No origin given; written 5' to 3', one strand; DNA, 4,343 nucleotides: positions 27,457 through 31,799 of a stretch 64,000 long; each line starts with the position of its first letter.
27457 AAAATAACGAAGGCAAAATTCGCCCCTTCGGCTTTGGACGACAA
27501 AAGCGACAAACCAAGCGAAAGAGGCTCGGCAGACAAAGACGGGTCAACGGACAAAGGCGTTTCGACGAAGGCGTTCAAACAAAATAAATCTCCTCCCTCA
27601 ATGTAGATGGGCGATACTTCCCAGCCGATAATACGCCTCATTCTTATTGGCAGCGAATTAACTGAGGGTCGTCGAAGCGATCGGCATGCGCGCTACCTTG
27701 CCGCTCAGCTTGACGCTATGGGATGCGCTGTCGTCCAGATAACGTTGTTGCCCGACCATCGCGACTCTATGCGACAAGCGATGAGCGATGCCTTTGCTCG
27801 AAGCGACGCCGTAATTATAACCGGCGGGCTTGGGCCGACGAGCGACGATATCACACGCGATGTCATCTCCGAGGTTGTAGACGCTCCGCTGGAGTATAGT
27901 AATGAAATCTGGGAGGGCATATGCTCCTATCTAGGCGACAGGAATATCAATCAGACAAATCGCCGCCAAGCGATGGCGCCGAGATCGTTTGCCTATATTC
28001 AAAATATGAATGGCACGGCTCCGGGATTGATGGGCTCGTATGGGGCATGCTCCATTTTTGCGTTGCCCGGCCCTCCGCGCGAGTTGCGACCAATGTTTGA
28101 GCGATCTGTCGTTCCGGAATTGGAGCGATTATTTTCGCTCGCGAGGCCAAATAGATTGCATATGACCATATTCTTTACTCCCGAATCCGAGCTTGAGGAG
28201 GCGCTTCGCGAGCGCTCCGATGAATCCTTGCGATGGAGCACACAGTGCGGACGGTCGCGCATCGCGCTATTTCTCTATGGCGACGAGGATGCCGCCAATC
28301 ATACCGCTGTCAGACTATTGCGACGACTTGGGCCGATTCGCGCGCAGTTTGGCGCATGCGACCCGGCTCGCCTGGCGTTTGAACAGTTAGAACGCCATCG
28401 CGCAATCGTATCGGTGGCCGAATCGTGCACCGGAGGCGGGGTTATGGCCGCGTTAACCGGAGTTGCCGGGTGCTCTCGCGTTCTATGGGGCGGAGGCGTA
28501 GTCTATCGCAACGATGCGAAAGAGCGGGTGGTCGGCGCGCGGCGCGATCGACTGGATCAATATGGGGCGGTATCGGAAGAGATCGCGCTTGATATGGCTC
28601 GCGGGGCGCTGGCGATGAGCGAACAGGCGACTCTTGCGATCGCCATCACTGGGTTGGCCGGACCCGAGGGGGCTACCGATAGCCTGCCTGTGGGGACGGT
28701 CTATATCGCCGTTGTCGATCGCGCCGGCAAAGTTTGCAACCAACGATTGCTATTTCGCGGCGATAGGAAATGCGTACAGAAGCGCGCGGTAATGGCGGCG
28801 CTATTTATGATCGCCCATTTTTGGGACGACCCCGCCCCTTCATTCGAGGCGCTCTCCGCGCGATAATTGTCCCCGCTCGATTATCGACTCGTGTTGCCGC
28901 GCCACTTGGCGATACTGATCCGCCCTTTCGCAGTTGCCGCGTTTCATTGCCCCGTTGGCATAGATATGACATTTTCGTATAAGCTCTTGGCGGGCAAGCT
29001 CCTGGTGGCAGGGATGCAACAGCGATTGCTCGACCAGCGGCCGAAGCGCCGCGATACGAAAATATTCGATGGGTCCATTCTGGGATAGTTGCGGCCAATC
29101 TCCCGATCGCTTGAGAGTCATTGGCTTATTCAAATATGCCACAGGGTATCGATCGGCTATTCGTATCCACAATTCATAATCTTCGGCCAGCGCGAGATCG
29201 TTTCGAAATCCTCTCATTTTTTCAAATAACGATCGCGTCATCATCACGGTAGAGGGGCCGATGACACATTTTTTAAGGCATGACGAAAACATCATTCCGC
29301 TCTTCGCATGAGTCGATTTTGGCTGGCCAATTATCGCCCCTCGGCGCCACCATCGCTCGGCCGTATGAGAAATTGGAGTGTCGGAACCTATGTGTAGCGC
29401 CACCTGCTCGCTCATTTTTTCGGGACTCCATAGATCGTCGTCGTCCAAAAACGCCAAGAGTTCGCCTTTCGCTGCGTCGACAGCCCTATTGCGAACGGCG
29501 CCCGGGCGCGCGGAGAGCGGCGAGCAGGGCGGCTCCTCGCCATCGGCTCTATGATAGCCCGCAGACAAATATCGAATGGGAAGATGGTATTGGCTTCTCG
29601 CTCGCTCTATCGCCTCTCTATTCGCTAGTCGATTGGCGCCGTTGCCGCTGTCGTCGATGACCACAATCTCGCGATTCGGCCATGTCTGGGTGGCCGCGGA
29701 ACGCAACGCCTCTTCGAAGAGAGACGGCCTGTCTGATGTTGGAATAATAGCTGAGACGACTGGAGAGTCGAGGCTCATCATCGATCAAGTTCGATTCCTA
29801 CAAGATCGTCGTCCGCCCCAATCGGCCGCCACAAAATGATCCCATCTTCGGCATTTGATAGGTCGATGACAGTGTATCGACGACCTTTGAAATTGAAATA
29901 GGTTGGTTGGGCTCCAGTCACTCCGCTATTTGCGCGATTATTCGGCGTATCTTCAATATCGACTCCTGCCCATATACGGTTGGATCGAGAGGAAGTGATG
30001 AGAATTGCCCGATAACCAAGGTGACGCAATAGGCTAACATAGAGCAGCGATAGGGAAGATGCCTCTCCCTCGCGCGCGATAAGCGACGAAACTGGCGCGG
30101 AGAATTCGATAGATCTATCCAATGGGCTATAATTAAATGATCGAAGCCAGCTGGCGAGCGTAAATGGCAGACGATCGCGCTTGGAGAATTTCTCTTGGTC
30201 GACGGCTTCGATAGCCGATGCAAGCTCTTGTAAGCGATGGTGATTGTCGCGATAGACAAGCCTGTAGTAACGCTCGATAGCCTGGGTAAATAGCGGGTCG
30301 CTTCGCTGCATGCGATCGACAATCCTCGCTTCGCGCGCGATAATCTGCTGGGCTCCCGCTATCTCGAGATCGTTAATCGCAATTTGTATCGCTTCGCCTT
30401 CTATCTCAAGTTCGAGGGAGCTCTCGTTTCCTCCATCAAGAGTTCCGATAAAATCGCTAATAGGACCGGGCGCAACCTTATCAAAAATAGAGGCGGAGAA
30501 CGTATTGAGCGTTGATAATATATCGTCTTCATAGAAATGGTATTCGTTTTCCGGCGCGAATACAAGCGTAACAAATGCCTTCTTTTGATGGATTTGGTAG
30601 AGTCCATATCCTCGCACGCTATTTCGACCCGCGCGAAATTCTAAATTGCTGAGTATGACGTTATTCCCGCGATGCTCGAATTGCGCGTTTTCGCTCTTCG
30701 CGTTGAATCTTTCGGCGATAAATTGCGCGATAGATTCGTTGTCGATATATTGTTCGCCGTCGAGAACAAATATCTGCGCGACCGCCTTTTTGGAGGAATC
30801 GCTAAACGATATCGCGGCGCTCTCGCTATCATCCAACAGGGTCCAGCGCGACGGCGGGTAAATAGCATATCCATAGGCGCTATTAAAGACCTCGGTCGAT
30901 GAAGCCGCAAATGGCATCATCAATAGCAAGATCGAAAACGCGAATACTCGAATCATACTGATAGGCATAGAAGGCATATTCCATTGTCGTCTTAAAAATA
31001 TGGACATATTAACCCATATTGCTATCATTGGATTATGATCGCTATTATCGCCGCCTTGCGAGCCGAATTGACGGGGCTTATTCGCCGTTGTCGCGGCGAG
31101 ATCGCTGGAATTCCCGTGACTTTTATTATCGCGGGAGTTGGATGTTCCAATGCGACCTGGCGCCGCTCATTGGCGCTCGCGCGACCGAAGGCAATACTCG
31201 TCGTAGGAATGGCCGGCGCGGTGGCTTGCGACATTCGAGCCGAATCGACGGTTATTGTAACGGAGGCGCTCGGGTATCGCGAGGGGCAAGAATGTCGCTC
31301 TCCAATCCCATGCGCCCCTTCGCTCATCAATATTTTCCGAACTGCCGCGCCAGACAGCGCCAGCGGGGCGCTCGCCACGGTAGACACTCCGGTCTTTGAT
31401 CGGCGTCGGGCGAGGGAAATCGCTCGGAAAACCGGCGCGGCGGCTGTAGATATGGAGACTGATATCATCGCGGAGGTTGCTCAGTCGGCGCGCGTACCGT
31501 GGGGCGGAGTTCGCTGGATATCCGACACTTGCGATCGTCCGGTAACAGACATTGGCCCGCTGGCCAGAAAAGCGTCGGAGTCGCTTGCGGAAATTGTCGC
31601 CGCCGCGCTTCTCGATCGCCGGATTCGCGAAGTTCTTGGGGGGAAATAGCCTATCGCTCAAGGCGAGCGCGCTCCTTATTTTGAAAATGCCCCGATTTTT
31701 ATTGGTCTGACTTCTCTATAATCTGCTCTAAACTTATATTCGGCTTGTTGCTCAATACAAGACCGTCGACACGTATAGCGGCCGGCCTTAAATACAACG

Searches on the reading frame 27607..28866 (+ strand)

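Call 67: search_protein_families(library=pfam, proteins=[window:27607-28866:+])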
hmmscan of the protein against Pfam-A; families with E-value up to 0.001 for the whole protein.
window:27607-28866:+ (419 aa): 2 families
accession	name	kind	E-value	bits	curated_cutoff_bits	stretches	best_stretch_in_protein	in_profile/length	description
PF02464.23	CinA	-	2e-43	148.1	23.5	1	257-404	8-153/155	Competence-damaged protein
PF00994.29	MoCF_biosynth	-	1.3e-31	109.7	26.6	1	12-173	3-143/144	Probable molybdopterin binding domain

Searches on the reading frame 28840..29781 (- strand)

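Call 67: search_protein_families(library=pfam, proteins=[window:28840-29781:-])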
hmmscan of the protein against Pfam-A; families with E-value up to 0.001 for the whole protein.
window:28840-29781:- (313 aa): 3 families
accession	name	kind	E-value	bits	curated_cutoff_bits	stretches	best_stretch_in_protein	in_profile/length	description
PF00535.33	Glycos_transf_2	-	6.1e-14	52.7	23.3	2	93-130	66-103/168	Glycosyl transferase family 2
PF13641.12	Glyco_tranf_2_3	-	5.2e-09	36.9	27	1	94-211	73-197/230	Glycosyltransferase like family 2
PF10111.15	Glyco_tranf_2_2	-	2.3e-08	34.3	27.3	1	93-129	69-105/276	Glycosyltransferase like family 2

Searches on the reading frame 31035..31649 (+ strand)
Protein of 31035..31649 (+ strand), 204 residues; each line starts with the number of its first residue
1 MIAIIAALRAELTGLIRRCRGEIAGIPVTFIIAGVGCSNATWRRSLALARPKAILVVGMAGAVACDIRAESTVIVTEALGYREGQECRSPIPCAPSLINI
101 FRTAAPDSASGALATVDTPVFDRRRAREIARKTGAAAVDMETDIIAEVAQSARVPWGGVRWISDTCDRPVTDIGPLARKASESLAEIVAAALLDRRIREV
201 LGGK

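Call 67: search_protein_families(library=pfam, proteins=[window:31035-31649:+])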
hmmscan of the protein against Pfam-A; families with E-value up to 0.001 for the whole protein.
window:31035-31649:+ (204 aa): 1 family
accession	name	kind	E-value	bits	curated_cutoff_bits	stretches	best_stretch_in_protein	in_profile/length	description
PF01048.26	PNP_UDP_1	-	1.5e-22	80.6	25.1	1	17-192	33-232/233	Phosphorylase superfamily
